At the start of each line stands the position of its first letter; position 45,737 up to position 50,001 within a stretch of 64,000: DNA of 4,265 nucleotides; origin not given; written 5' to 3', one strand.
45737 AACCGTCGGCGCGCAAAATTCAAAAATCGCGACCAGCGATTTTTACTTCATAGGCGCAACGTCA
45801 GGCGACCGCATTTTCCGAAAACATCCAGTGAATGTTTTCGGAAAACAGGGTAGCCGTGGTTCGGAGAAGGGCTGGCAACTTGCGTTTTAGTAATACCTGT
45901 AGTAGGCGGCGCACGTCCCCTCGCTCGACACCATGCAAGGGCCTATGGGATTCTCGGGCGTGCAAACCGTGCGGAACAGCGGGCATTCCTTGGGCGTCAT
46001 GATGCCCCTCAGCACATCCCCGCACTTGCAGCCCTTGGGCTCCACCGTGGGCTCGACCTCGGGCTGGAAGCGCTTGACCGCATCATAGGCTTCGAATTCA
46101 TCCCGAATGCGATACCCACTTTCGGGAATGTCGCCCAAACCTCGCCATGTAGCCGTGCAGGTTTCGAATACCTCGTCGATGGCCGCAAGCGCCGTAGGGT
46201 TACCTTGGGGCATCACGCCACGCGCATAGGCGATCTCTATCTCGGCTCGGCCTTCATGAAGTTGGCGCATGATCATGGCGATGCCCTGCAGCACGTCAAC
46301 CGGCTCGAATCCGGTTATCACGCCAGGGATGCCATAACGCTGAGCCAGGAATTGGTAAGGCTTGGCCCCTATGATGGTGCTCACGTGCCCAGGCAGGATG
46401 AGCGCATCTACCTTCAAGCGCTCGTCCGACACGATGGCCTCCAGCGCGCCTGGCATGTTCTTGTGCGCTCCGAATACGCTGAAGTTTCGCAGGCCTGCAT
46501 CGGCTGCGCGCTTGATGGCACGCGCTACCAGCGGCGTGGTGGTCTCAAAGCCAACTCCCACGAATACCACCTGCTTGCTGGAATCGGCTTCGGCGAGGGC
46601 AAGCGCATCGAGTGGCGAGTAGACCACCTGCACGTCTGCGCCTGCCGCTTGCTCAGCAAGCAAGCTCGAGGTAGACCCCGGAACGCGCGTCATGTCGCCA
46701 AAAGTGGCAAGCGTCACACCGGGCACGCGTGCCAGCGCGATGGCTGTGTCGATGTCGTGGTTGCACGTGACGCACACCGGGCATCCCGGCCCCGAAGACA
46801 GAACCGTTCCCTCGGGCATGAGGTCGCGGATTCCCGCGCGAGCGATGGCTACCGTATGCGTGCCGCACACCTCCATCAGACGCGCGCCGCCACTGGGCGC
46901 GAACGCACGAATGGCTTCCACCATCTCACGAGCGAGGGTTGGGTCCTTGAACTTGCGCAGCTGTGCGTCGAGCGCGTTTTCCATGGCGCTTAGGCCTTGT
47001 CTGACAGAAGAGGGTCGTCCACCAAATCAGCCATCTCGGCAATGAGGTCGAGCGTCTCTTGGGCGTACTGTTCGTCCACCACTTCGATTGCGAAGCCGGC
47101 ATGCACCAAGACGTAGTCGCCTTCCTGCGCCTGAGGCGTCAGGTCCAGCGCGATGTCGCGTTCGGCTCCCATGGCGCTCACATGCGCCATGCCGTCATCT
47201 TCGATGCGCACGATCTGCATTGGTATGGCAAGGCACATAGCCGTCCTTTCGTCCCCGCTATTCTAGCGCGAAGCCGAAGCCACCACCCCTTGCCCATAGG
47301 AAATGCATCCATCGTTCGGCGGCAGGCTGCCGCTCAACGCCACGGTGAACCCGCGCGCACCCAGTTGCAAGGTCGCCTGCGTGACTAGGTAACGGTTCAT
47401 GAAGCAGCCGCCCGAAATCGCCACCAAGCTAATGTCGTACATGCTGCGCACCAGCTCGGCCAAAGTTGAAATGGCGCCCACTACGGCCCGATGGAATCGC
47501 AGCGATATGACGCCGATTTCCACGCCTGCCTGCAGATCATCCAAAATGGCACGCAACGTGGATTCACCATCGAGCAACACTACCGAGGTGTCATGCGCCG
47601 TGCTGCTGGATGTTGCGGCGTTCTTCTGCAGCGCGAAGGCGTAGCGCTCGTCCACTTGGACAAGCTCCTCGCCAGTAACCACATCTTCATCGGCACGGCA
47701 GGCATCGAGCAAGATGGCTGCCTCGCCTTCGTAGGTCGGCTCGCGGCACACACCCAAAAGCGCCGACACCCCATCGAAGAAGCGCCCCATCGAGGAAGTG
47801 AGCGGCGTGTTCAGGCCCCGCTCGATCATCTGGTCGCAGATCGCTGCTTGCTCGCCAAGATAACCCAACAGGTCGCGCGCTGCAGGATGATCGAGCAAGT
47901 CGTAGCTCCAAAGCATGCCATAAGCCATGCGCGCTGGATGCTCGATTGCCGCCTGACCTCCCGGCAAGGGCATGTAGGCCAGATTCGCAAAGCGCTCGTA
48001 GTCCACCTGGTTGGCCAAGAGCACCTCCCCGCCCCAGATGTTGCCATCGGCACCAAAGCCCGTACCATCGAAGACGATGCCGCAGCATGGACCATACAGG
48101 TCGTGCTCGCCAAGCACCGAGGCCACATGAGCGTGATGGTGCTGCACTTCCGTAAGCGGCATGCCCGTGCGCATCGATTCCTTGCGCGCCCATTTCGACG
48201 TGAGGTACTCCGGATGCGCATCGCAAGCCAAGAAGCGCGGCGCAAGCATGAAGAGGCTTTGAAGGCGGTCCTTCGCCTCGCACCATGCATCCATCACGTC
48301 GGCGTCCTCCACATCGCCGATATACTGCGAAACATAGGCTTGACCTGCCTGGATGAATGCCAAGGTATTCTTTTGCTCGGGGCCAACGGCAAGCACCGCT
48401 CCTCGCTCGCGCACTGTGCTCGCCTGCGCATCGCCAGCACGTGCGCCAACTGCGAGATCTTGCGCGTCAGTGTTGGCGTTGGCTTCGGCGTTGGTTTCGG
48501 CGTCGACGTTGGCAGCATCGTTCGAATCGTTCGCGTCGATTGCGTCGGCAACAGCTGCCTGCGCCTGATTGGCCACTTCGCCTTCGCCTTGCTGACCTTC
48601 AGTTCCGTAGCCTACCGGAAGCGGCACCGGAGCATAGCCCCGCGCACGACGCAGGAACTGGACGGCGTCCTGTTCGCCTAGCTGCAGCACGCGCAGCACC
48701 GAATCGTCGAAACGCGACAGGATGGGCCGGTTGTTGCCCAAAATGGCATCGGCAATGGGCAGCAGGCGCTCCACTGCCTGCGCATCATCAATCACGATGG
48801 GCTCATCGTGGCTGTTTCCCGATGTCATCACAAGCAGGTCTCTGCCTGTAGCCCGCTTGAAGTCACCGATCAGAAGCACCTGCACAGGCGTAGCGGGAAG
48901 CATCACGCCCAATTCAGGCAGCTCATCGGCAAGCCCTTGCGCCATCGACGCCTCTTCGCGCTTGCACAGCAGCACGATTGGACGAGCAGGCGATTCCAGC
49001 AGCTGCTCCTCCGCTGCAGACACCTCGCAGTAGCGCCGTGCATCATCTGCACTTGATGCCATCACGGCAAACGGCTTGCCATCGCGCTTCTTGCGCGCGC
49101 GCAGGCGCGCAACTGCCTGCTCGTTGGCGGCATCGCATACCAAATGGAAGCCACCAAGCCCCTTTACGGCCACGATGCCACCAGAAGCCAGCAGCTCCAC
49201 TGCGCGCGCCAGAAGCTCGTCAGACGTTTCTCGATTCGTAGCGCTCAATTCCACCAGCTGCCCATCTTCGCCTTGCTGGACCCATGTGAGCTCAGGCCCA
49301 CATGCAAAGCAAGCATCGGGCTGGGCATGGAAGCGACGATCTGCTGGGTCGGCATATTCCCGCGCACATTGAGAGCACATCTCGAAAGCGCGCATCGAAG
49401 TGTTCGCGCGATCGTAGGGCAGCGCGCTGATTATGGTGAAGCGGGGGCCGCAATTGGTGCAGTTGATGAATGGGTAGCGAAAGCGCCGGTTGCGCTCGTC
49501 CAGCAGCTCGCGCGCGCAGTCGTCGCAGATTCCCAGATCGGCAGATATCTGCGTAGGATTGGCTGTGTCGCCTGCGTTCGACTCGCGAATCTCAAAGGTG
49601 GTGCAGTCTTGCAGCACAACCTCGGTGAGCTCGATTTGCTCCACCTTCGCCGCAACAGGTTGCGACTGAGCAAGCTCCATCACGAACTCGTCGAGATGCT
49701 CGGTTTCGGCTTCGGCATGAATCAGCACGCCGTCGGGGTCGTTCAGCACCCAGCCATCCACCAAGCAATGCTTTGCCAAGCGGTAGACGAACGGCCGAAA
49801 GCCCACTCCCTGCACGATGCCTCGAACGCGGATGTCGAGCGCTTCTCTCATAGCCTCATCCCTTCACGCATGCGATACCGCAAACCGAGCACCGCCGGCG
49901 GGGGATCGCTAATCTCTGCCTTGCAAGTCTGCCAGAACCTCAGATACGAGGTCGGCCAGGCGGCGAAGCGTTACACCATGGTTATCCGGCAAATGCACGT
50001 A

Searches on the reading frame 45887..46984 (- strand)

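Call 72: search_protein_families(library=pfam, proteins=[window:45887-46984:-], max_evalue=0.00001)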
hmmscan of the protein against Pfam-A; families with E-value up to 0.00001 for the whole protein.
window:45887-46984:- (365 aa): 1 family
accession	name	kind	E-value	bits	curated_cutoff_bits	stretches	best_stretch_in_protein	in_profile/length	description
PF01924.21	HypD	-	2.8e-147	490.9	25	1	17-364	2-350/351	Hydrogenase formation hypA family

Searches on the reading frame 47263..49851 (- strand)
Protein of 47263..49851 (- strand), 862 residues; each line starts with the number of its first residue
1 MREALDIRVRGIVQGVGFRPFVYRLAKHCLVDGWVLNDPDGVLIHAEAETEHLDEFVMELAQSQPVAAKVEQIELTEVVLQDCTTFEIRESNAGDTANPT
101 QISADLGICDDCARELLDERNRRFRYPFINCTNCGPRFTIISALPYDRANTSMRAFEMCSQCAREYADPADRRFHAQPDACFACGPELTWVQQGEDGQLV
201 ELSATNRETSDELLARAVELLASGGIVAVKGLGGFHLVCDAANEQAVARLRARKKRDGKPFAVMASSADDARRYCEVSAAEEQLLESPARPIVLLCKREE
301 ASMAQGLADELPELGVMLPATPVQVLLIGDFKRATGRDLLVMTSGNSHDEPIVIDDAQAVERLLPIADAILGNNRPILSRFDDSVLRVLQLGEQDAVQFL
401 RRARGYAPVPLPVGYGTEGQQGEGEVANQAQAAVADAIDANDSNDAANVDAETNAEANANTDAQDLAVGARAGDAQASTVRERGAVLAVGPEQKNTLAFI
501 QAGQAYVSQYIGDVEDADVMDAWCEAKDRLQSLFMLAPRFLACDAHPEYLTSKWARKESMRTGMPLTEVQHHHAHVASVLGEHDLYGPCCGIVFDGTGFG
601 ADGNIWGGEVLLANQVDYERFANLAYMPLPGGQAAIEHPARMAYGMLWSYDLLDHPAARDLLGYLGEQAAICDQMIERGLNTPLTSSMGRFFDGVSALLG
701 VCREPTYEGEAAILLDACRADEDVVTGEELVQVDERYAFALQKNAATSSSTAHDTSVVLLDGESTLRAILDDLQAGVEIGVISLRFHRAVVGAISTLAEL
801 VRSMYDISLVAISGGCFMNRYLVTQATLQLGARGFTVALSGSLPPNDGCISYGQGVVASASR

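Call 72: search_protein_families(library=pfam, proteins=[window:47263-49851:-], max_evalue=0.00001)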
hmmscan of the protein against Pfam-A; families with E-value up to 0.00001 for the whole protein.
window:47263-49851:- (862 aa): 5 families
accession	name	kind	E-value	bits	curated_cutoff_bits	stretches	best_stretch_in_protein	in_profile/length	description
PF22521.2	HypF_C_2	-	2.1e-71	240.9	27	1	591-854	1-241/241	Carbamoyltransferase, Kae1-like Domain, second subdomain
PF01300.24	Sua5_yciO_yrdC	-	3.3e-39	134.7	25.1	1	220-402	2-177/178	Telomere recombination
PF07503.17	zf-HYPF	-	6.3e-32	109.5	23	2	108-141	1-34/34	HypF finger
PF17788.7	HypF_C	-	2.8e-30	105.4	23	1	484-582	4-99/99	HypF Kae1-like domain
PF00708.24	Acylphosphatase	-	4.5e-21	75.4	22.5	1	6-88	2-85/85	Acylphosphatase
